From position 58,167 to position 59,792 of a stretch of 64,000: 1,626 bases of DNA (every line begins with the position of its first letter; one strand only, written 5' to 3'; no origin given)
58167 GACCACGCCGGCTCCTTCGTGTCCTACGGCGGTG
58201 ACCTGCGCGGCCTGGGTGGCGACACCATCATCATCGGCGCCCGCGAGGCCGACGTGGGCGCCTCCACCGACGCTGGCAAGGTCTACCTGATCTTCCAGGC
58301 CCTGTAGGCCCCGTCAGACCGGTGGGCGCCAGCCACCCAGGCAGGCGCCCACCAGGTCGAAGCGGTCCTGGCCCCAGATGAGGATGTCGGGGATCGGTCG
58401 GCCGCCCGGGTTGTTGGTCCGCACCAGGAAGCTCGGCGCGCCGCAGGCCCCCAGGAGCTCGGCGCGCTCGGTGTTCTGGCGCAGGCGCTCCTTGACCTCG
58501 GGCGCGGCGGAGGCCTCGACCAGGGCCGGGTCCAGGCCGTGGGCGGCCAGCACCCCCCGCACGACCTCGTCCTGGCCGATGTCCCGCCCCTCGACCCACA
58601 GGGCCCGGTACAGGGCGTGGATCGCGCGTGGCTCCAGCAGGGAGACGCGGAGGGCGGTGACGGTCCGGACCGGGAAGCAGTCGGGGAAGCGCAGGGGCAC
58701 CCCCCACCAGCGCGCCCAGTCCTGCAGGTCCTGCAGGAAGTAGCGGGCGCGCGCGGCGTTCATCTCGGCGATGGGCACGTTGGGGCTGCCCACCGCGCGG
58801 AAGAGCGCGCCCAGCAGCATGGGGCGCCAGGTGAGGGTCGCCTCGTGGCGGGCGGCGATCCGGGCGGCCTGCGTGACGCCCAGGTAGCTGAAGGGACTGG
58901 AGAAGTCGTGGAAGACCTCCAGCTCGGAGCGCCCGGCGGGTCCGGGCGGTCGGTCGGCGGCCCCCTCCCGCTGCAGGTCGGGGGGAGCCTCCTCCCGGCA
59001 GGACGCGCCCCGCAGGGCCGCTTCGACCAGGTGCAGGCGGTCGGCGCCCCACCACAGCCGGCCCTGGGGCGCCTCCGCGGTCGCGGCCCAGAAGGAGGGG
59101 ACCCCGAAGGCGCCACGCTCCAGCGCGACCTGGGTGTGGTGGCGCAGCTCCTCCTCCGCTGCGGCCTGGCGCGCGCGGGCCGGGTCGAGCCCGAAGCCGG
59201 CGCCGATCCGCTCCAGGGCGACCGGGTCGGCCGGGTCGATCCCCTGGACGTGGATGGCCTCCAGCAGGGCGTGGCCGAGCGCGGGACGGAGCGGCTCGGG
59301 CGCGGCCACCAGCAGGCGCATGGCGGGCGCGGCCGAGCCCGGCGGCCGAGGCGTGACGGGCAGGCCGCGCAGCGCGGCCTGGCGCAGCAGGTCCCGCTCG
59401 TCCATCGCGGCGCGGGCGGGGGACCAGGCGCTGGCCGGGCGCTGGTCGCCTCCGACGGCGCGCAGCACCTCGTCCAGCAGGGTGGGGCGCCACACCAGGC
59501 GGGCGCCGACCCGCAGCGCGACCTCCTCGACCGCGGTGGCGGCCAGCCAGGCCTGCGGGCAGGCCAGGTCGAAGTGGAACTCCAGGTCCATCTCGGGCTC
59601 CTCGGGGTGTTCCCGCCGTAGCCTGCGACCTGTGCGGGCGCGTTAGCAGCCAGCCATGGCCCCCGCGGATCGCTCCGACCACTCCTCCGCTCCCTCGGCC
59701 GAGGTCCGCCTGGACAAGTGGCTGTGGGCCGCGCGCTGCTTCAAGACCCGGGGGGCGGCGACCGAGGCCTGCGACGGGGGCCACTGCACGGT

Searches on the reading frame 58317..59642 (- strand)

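Call 87: search_protein_families(library=pfam, proteins=[window:58317-59642:-], max_evalue=0.001)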
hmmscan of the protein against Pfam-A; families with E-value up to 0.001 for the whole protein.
window:58317-59642:- (442 aa): 1 family
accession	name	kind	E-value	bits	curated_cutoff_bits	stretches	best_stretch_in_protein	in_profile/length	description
PF01323.26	DSBA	-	1.5e-51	175.3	25.6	2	241-430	2-185/191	DSBA-like thioredoxin domain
